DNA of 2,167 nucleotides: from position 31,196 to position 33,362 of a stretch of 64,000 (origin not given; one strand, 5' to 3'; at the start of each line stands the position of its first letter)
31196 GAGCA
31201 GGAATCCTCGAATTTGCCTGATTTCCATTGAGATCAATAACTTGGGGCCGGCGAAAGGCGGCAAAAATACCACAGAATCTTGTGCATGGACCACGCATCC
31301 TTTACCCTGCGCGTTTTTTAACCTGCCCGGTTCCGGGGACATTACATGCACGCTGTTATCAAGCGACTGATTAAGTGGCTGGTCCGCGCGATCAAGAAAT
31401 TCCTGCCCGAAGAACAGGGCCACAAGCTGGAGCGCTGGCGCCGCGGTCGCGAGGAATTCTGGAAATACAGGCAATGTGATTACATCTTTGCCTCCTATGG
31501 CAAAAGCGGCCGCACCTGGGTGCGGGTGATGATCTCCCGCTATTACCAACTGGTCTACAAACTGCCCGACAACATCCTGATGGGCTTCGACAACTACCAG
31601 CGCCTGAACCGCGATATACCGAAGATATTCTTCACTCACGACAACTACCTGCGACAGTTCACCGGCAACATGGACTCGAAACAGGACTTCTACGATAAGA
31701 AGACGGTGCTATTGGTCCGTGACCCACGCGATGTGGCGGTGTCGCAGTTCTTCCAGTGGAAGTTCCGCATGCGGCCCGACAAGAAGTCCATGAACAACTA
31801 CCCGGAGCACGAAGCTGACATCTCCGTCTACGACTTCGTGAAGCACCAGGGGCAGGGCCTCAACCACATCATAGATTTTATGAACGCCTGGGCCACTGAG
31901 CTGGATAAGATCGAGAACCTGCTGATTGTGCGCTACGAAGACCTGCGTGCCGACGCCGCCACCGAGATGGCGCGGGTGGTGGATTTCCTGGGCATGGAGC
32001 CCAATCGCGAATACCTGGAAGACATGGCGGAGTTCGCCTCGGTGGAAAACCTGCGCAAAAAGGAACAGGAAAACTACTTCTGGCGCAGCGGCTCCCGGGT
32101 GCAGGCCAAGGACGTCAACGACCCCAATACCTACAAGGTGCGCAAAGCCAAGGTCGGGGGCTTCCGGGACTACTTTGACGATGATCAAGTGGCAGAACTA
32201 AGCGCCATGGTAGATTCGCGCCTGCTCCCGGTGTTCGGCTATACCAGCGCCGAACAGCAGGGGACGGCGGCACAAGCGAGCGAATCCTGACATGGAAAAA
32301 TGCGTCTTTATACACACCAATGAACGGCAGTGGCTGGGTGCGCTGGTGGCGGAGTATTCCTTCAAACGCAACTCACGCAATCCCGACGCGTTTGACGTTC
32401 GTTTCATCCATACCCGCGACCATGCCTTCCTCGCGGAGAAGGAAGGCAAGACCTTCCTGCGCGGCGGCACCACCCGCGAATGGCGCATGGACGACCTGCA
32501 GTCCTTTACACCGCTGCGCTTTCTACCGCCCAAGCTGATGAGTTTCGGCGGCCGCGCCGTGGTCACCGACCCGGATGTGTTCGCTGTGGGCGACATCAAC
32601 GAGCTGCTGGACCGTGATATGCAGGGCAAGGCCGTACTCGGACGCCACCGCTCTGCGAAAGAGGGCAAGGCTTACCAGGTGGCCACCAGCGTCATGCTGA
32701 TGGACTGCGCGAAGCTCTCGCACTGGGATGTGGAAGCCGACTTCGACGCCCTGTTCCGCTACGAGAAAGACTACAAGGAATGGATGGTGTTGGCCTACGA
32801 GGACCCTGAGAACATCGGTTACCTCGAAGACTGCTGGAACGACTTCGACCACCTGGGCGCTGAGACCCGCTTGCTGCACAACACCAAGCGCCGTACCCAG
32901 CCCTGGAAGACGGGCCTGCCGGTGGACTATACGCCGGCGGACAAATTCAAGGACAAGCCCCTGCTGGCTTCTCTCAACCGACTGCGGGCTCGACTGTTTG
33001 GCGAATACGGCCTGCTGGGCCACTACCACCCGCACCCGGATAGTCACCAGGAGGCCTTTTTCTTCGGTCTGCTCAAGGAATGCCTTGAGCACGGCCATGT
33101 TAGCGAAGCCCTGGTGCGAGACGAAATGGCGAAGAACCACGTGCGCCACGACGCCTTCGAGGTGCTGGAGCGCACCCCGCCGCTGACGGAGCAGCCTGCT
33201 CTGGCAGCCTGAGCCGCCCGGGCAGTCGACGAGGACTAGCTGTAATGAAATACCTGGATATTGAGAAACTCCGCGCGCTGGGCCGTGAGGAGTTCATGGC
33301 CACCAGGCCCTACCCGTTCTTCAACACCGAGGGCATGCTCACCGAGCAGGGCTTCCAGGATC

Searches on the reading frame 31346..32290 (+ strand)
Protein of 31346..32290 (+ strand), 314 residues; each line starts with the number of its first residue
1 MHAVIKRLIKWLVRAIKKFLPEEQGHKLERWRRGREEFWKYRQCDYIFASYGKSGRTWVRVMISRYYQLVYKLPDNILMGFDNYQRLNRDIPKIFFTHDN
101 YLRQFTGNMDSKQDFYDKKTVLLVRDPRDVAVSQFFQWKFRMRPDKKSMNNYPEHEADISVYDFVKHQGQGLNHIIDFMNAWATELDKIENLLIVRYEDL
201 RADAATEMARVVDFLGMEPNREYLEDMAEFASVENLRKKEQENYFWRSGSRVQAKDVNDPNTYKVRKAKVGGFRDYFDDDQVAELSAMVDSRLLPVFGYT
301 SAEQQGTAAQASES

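Call 9: search_protein_families(library=pfam, proteins=[window:31346-32290:+], max_evalue=0.01)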
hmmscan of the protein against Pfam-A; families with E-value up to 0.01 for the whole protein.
window:31346-32290:+ (314 aa): 2 families
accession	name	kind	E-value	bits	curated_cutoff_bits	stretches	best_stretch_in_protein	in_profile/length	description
PF00685.33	Sulfotransfer_1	-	3.3e-23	82.8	22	1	117-290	90-248/255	Sulfotransferase domain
PF13469.12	Sulfotransfer_3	-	4.7e-08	34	27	1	117-218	124-213/216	Sulfotransferase family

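Call 10: search_protein_families(library=ncbifam, proteins=[window:31346-32290:+], max_evalue=0.01)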
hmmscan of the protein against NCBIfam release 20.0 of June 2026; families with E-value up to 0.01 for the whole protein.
window:31346-32290:+ (314 aa): 0 families

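Call 25: find_encoding_contigs(protein=window:31346-32290:+, flank=10000, max_places=5)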
Protein window:31346-32290:+ (314 aa): no gene with exactly this product is on record in the collection.

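Call 26: find_homologous_proteins(query=window:31346-32287:+, max_evalue=0.00001)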
Query window:31346-32287:+ (314 aa): 4463 proteins with E <= 0.00001 among 5921 candidates; the best 120 are listed.
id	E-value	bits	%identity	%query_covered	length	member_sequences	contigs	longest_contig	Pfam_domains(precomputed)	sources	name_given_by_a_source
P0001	6.4e-212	720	100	100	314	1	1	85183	PF13469.13,PF00685.34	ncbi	-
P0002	4.7e-209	711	98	100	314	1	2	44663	PF13469.13,PF00685.34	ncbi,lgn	-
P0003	5.3e-197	671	92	100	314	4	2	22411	PF13469.13,PF00685.34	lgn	-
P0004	6.3e-197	671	92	100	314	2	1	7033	PF13469.13,PF00685.34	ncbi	-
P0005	1.0e-195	667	92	100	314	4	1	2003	PF13469.13,PF00685.34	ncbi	-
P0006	1.9e-187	640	88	100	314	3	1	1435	PF13469.13,PF00685.34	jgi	jgi:hypothetical protein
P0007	4.5e-184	629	86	100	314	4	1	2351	PF13469.13,PF00685.34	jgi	jgi:hypothetical protein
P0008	5.2e-184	629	86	100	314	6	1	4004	PF13469.13,PF00685.34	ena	-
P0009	7.5e-184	628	86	100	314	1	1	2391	PF13469.13,PF00685.34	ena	-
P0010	5.4e-182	622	84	100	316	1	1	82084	PF13469.13,PF00685.34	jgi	jgi:hypothetical protein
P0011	6.6e-182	622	86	98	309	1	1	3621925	PF13469.13,PF00685.34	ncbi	-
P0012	2.8e-181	620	85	100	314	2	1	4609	PF13469.13,PF00685.34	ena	-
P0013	5.1e-179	612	86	96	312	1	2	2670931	PF13469.13,PF00685.34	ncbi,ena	-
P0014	6.7e-179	612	87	97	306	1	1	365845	PF13469.13,PF00685.34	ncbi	-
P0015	3.0e-177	606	83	100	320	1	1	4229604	PF13469.13,PF00685.34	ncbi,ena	-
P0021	1.1e-175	601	84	97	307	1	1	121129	PF13469.13,PF00685.34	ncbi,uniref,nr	ncbi:sulfotransferase [Mangrovimicrobium sediminis]|uniref:Sulfotransferase n=1 Tax=Mangrovimicrobiu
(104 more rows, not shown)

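Call 38: find_related_loci(query=A2, collection=genome_contigs, flank=10000)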
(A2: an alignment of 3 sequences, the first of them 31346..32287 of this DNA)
Query A2 (314 aa) in genome_contigs; peptide patterns used: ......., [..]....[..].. (x = any residue, [..] = any of these).
598 stretches matched a pattern (row limit reached: there are more); 457 encode a relative of the query (tblastn E <= 1e-3); the best 80 are kept; 79 distinct loci.
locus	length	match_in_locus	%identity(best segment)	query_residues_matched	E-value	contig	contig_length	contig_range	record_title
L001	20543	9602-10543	98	1-314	0e+0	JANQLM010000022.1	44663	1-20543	MAG: Halieaceae bacterium isolate PL25a_bin.6 k99_2366459, whole genome shotgun sequence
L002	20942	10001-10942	96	1-314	0e+0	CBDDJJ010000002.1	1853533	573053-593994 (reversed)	MAG: Halieaceae bacterium isolate 6336bccc-a9f8-448e-bb04-7863cc1152d2 genome assembly, contig: contig_2, whole genome s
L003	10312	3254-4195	92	1-314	0e+0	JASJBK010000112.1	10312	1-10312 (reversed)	MAG: Halieaceae bacterium isolate MO_074.B9 MO_074.c_2480, whole genome shotgun sequence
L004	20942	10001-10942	92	1-314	0e+0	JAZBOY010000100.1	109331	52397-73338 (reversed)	MAG: Halieaceae bacterium isolate bin.529 k117_2608737, whole genome shotgun sequence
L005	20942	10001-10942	88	1-314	0e+0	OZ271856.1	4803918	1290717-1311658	MAG: Halieaceae bacterium isolate eafbf298-d657-4fa2-a983-9054ca6ef23f genome assembly, chromosome: 1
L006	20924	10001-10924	86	1-308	0e+0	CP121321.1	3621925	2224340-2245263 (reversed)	MAG: Cellvibrionales bacterium isolate NCC532_bact_1677 chromosome, complete genome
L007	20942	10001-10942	84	1-314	0e+0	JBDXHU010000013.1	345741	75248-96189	MAG: Halieaceae bacterium isolate AQ.21.F.C1_80_12 AQ_21_F_C1_80_12_000000000013, whole genome shotgun sequence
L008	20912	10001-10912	87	1-304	0e+0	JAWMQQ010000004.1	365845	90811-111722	Halieaceae bacterium WMMBA7 NODE_4_length_365845_cov_30.517366, whole genome shotgun sequence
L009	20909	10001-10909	86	1-303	0e+0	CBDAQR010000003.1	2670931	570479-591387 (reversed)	MAG: Halieaceae bacterium isolate 85da4996-85f9-4319-98c4-44bae27e31de genome assembly, contig: contig_2, whole genome s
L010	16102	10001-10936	82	1-312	0e+0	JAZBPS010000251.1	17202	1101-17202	MAG: Halieaceae bacterium isolate bin.179 k117_5509268, whole genome shotgun sequence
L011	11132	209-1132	84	1-308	0e+0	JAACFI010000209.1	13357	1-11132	MAG: Haliea sp. isolate bin.47 scaffold_7704, whole genome shotgun sequence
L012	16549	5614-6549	82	1-312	1e-180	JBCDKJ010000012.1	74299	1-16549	MAG: Pseudomonadota bacterium isolate P01_H01_bin.57 k141_2912975_length_74299_cov_26.5049, whole genome shotgun sequenc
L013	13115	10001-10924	84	1-308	3e-180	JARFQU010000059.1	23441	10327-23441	MAG: Halioglobus sp. isolate MAG_Ve_Sed_32 k141_6967252, whole genome shotgun sequence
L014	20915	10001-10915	84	1-305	1e-179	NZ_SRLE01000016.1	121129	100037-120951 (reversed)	Mangrovimicrobium sediminis strain SAOS 164 SAOS_164_contig_16, whole genome shotgun sequence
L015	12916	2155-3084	82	1-310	7e-179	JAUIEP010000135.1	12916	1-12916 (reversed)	MAG: Gammaproteobacteria bacterium isolate 8_bin.35 NODE_4524_length_12916_cov_1.791461, whole genome shotgun sequence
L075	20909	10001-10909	67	1-303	4e-143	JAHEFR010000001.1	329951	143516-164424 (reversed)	MAG: Gammaproteobacteria bacterium isolate Ww342 NODE_3_length_329951_cov_4.611351, whole genome shotgun sequence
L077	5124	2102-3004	67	1-301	4e-142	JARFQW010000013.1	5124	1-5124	MAG: Gammaproteobacteria bacterium isolate MAG_Ve_Sed_34 k141_6532364, whole genome shotgun sequence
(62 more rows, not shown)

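Call 69: find_encoding_contigs(protein=P0021, flank=10000, max_places=1)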
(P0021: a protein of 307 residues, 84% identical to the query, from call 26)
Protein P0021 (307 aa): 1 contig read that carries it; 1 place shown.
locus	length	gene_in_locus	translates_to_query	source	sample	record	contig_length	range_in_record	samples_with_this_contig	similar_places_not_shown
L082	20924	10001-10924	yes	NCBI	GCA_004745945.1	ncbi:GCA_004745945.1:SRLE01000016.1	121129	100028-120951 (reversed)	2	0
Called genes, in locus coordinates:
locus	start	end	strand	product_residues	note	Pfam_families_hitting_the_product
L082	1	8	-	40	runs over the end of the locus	PF08173:YbgT_YccB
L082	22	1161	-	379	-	PF02322:Cyt_bd_oxida_II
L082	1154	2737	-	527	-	PF01654:Cyt_bd_oxida_I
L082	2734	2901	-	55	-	PF28236:CydP (weak)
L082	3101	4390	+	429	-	PF08448:PAS_4, PF00158:Sigma54_activat, PF01078:Mg_chelatase (faint), PF14532:Sigma54_activ_2, PF07728:AAA_5, PF25601:AAA_lid_14, PF02954:HTH_8 (weak)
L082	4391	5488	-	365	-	PF02030:Lipoprotein_8 (faint), PF01547:SBP_bac_1, PF13531:SBP_bac_11 (weak), PF13416:SBP_bac_8, PF13343:SBP_bac_6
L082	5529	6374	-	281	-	PF00528:BPD_transp_1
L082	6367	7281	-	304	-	PF00528:BPD_transp_1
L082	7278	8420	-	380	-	PF00005:ABC_tran, PF13304:AAA_21 (faint), PF08402:TOBE_2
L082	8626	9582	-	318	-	-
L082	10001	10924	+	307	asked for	PF13469:Sulfotransfer_3, PF00685:Sulfotransfer_1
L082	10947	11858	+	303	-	-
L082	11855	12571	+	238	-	-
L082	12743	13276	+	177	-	-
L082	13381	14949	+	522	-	PF13091:PLDc_2, PF00614:PLDc (weak)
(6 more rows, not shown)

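Call 71: search_protein_families(library=pfam, proteins=[L075:671-1708:-, L075:2588-3637:-, L075:1542-2651:+, L075:7173-8141:+, L075:9117-10016:-, L075:12676-13797:+, L075:13803-15476:-, L075:15927-16526:+, L075:16959-19085:-, L075:19069-20553:+], max_evalue=0.001)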
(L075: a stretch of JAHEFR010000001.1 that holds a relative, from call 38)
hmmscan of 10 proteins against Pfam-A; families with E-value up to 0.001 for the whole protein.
L075:671-1708:- (345 aa): 0 families

L075:2588-3637:- (349 aa): 1 family
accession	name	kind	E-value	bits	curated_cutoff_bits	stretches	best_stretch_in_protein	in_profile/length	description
PF12804.13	NTP_transf_3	-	2.5e-13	50.9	27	1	74-210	2-127/160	MobA-like NTP transferase domain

L075:1542-2651:+ (369 aa): 2 families
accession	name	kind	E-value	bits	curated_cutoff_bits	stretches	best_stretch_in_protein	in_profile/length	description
PF00149.33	Metallophos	-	1.3e-11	45.7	21.5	1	68-293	1-190/191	Calcineurin-like phosphoesterase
PF12850.12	Metallophos_2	-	1e-05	26.1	27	1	113-298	16-123/154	Calcineurin-like phosphoesterase superfamily domain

L075:7173-8141:+ (322 aa): 0 families

L075:9117-10016:- (299 aa): 1 family
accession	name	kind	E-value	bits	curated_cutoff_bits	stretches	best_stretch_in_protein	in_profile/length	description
PF05050.19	Methyltransf_21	-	1.3e-12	48.6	22.7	1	132-262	1-152/173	Methyltransferase FkbM domain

L075:12676-13797:+ (373 aa): 0 families

L075:13803-15476:- (557 aa): 1 family
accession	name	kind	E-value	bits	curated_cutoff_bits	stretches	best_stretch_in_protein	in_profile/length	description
PF00781.29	DAGK_cat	-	2.7e-12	46.8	23.6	1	241-349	1-112/125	Diacylglycerol kinase catalytic domain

L075:15927-16526:+ (199 aa): 0 families

L075:16959-19085:- (708 aa): 3 families
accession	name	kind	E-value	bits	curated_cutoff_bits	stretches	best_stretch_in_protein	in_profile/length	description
PF20308.4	TPR-S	-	1.9e-15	57.8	27.6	1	120-221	10-102/102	Tetratricopeptide Repeats-Sensor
PF00211.25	Guanylate_cyc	-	0.00014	22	21.9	1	531-688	10-171/183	Adenylate and Guanylate cyclase catalytic domain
PF13281.12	MAP3K_TRAF_bd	-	0.00072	19.1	24.1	1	124-287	172-332/371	MAP3K TRAFs-binding domain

L075:19069-20553:+ (494 aa): 1 family
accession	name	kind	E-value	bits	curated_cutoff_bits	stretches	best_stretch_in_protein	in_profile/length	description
PF11902.13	DUF3422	-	3.7e-156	520.9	25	1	74-490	3-418/418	Protein of unknown function (DUF3422)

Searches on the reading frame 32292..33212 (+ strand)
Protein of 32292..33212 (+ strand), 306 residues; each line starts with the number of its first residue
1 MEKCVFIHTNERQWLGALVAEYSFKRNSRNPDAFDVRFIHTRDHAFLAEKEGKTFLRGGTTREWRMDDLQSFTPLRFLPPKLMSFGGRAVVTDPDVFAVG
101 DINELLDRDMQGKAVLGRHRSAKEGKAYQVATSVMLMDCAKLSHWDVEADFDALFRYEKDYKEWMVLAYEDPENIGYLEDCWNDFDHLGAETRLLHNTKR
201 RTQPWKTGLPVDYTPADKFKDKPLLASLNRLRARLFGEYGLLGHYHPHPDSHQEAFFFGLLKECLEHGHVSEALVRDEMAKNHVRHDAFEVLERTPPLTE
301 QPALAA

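Call 9: search_protein_families(library=pfam, proteins=[window:32292-33212:+], max_evalue=0.01)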
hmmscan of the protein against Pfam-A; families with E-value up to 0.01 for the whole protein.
window:32292-33212:+ (306 aa): 0 families

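Call 10: search_protein_families(library=ncbifam, proteins=[window:32292-33212:+], max_evalue=0.01)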
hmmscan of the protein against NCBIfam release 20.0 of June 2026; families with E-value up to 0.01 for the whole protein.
window:32292-33212:+ (306 aa): 0 families

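Call 42: search_solved_structures(query=A3, max_evalue=10, show_alignments=2)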
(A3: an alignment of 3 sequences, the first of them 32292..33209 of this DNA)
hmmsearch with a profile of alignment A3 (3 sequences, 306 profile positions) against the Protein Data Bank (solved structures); distinct sequences matched with E-value up to 10: 2.
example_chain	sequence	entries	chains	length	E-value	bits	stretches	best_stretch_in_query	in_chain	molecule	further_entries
6lqc_A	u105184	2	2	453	0.083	15.3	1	159-217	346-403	Cyclohexylamine Oxidase | Amine oxidase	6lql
4gib_A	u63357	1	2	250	0.32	13.4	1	176-265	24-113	Beta-phosphoglucomutase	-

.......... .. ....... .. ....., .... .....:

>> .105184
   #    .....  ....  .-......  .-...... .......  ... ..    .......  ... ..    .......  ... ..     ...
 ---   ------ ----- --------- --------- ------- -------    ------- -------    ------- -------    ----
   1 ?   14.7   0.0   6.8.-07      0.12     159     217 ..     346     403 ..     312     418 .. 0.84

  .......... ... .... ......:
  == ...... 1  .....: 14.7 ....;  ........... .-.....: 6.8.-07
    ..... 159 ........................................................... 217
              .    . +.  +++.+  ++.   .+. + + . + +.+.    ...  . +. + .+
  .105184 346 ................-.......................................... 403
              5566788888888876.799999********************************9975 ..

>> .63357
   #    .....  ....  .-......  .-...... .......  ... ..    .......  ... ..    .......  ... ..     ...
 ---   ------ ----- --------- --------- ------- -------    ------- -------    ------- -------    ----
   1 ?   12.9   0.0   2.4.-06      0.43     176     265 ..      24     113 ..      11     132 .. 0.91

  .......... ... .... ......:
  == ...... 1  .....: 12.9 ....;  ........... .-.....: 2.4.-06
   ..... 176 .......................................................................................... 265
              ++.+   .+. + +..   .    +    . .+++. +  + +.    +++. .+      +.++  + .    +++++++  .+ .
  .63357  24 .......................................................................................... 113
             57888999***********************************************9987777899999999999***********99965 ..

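Call 43: find_homologous_proteins(query=window:32292-33209:+, max_evalue=0.001)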
Query window:32292-33209:+ (306 aa): 5618 proteins with E <= 0.001 among 8000 candidates; the best 120 are listed.
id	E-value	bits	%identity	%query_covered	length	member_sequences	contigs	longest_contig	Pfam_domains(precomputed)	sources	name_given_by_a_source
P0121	6.0e-204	694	96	100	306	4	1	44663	-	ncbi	-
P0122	6.3e-204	694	96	100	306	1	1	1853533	-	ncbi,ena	-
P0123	6.2e-198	674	93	100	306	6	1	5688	-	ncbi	-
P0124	2.7e-194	662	91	100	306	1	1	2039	-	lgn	-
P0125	1.4e-189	647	89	100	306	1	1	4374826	-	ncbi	-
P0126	2.4e-187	640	87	100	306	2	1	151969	-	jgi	jgi:hypothetical protein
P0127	8.6e-184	628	86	99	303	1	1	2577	-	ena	-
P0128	3.0e-183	626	86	99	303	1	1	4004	-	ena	-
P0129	3.2e-183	626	86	100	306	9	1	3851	-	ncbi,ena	-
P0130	5.4e-182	622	88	97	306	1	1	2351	-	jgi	jgi:hypothetical protein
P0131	2.9e-178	610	85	99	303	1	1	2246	-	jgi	jgi:hypothetical protein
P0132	1.1e-177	608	85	98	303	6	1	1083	-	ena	-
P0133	1.4e-177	607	84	99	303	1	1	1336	-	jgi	jgi:hypothetical protein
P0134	7.0e-177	605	83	99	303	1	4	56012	-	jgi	jgi:hypothetical protein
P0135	8.2e-177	605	83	99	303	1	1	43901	-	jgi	jgi:hypothetical protein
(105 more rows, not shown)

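Call 54: predict_structure(alignment_id=A4)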
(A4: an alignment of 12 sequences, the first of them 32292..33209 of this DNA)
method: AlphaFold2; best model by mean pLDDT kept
length: 306 residues; sequences in the alignment: 12
mean_pLDDT: 66.0   pTM: 0.72
mean pLDDT of the five models: 66.0, 64.2, 61.9, 61.8, 57.0
residues with pLDDT >= 90: 30; 70-90: 135; 50-70: 52; < 50: 89
segments of 3 or more residues with pLDDT < 50: 71-74, 120-132, 179-245, 302-306
pLDDT, mean of each block of 10 residues (from residue 1): 83 85 86 88 84 83 71 53 78 74 73 61 46 66 75 84 56 55 38 33 38 29 42 37 47 79 94 90 79 86 41
secondary structure, 60 per line:
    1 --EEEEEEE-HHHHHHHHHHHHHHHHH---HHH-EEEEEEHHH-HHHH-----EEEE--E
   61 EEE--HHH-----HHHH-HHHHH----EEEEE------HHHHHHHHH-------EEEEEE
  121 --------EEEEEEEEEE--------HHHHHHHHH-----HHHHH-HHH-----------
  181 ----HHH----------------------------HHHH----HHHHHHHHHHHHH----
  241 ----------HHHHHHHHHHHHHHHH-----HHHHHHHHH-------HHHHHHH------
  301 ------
elements in order: E3-9 H11-27 E35-40 H45-48 E54-57 E60-63 H74-77 H79-83 E88-92 H99-107 E115-120 E129-138 H147-155 H161-165 H216-219 H224-236 H251-266 H272-280 H288-294

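Call 58: search_protein_families(library=pfam, proteins=[window:32292-33209:+], max_evalue=10)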
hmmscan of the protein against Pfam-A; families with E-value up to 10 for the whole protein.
window:32292-33209:+ (306 aa): 0 families

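Call 59: fold_search(model_id=the predicted structure, library=pdb)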
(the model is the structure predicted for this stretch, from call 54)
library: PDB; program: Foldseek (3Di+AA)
matches with E <= 10: 357; with E <= 0.001: 11
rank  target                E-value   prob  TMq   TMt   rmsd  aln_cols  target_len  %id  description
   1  4wm0_A                2.3e-05  1.00  0.34  0.35   7.1       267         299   13  Crystal structure of mouse Xyloside xylosyltransferase 1 complexed with acceptor ligand (released 2015-09-30)
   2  5gvv_A                3.5e-05  1.00  0.38  0.30  10.0       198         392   14  Crystal structure of the glycosyltransferase GlyE in Streptococcus pneumoniae TIGR4 (released 2017-03-01)
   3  4wnh_A                5.7e-05  1.00  0.34  0.35   6.9       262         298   13  Crystal structure of mouse Xyloside xylosyltransferase 1 complexed with manganese,acceptor ligand and UDP-Xylose (released 2015-09-30)
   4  5gvw_D                7.3e-05  1.00  0.37  0.30   8.8       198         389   13  Crystal structure of the apo-form glycosyltransferase GlyE in Streptococcus pneumoniae TIGR4 (released 2017-03-01)
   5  5gvw_B                8.8e-05  1.00  0.36  0.29  10.6       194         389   15  Crystal structure of the apo-form glycosyltransferase GlyE in Streptococcus pneumoniae TIGR4 (released 2017-03-01)
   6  1ss9                  1.1e-04  1.00  0.35  0.38  10.9       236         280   14  Crystal Structural Analysis of Active Site Mutant Q189E of LgtC (released 2004-09-21)
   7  5gvv_F                1.3e-04  1.00  0.35  0.29  10.9       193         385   13  Crystal structure of the glycosyltransferase GlyE in Streptococcus pneumoniae TIGR4 (released 2017-03-01)
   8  1g9r                  1.3e-04  1.00  0.35  0.38  10.9       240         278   14  CRYSTAL STRUCTURE OF GALACTOSYLTRANSFERASE LGTC IN COMPLEX WITH MN AND UDP-2F-GALACTOSE (released 2001-02-14)
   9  5gvw_A                1.5e-04  1.00  0.36  0.29  10.7       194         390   15  Crystal structure of the apo-form glycosyltransferase GlyE in Streptococcus pneumoniae TIGR4 (released 2017-03-01)
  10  3tzt_A                1.9e-04  1.00  0.35  0.44   8.3       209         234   15  The structure of a protein in glycosyl transferase family 8 from Anaerococcus prevotii. (released 2011-12-07)
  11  5gvw_C                3.4e-04  1.00  0.36  0.29  10.7       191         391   15  Crystal structure of the apo-form glycosyltransferase GlyE in Streptococcus pneumoniae TIGR4 (released 2017-03-01)
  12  7zvj_B                1.4e-03  1.00  0.36  0.20  10.8       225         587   15  Homodimeric structure of LARGE1 (released 2022-11-30)
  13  3tzt_B                1.6e-03  1.00  0.34  0.44   8.0       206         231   16  The structure of a protein in glycosyl transferase family 8 from Anaerococcus prevotii. (released 2011-12-07)
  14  4b4b_B                4.1e-03  0.94  0.29  0.30  11.1       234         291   11  Pseudomonas aeruginosa RmlA in complex with allosteric inhibitor (released 2012-10-31)
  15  6b5k_B                4.9e-03  0.75  0.30  0.32  12.1       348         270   11  Mycobacterium tuberculosis RmlA in complex with Mg/dTTP (released 2018-02-21)
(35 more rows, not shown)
